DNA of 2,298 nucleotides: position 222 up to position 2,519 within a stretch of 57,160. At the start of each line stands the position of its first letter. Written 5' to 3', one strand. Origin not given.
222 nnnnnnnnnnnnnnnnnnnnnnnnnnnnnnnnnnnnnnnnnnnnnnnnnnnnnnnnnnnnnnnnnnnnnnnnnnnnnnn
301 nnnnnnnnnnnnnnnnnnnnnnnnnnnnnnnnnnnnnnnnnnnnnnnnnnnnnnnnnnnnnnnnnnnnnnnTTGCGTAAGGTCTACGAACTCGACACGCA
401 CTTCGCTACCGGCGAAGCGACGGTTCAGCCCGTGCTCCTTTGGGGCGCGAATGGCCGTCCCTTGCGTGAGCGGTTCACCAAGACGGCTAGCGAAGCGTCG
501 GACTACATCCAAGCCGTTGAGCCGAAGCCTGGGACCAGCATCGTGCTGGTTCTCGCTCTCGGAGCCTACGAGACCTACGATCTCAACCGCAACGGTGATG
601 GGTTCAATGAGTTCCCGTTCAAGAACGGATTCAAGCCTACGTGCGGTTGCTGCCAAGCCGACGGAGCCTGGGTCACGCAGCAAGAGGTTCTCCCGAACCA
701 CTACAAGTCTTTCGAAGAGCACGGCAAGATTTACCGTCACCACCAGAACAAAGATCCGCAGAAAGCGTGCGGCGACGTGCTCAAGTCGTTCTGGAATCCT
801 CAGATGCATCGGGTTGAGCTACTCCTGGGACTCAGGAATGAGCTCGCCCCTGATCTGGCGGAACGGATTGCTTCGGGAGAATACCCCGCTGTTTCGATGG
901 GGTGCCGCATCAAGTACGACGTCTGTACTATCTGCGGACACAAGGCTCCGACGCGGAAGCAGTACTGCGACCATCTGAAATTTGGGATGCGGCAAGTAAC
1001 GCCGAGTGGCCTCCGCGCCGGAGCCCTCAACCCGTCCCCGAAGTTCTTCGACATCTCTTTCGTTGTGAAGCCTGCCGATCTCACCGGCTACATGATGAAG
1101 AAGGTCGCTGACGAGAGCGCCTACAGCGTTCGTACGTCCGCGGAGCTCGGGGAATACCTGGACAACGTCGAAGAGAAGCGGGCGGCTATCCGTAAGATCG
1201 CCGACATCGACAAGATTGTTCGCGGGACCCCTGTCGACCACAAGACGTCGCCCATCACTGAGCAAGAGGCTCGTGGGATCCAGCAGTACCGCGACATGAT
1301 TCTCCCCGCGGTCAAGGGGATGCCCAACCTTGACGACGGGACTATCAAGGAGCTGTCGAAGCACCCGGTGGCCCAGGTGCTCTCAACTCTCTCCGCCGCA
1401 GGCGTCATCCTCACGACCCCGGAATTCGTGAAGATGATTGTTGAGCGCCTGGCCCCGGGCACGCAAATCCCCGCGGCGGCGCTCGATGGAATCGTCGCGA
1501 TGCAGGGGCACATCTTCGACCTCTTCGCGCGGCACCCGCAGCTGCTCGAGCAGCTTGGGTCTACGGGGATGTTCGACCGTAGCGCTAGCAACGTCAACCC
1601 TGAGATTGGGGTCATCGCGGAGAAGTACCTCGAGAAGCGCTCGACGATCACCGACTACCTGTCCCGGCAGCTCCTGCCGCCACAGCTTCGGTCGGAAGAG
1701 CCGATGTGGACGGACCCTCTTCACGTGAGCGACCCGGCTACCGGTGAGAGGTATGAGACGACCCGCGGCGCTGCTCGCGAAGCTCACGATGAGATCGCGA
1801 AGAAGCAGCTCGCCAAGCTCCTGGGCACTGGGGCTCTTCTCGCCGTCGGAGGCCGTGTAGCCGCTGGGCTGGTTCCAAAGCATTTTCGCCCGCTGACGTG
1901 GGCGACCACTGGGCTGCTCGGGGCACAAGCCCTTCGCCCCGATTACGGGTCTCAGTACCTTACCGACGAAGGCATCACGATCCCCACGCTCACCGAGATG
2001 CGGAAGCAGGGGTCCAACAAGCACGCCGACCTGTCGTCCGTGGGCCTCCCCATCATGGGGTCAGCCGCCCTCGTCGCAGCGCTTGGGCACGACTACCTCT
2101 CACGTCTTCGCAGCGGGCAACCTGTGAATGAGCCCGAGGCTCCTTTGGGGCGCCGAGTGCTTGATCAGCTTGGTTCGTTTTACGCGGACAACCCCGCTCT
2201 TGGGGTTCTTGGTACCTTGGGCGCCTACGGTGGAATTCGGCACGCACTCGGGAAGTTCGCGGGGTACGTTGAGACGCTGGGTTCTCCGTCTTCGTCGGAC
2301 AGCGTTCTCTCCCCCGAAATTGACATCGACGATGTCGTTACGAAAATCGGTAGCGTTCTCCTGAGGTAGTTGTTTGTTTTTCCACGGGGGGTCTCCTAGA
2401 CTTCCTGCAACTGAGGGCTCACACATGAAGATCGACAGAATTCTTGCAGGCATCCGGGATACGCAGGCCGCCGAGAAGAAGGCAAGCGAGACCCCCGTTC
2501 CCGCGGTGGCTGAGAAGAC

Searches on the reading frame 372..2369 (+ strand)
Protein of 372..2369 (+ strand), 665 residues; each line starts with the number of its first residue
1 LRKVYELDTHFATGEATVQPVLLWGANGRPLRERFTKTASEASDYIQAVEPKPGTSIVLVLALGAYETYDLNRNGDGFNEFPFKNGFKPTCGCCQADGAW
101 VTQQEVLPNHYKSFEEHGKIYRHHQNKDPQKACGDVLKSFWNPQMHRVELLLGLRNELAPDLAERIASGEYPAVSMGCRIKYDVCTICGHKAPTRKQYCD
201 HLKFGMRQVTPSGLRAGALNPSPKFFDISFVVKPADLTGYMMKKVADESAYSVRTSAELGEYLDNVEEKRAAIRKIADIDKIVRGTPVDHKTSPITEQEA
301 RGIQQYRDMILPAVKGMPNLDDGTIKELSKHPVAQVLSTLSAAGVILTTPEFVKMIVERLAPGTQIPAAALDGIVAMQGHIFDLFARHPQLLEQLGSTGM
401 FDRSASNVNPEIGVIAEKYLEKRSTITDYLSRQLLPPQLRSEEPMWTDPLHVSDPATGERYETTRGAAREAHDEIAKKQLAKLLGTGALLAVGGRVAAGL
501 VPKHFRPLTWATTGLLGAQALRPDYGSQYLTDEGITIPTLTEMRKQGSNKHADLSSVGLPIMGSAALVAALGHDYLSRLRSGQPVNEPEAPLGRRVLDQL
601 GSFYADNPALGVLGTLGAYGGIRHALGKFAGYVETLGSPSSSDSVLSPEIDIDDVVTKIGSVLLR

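Call 20: search_protein_families(library=pfam, proteins=[window:372-2369:+], max_evalue=0.01)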
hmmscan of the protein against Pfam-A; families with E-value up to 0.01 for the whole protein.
window:372-2369:+ (665 aa): 0 families

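Call 62: search_protein_families(library=phrogs, proteins=[window:372-2369:+], max_evalue=0.01)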
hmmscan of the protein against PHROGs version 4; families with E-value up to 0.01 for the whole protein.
window:372-2369:+ (665 aa): 3 families
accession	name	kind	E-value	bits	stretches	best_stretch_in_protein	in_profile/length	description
phrog_18299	-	head and packaging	3.8e-10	40.4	1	110-205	109-210/257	head maturation protease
phrog_2774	-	unknown function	1.2e-09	38.1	1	120-240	78-209/1263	-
phrog_16951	-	unknown function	3.6e-07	30.6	1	154-279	116-232/312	-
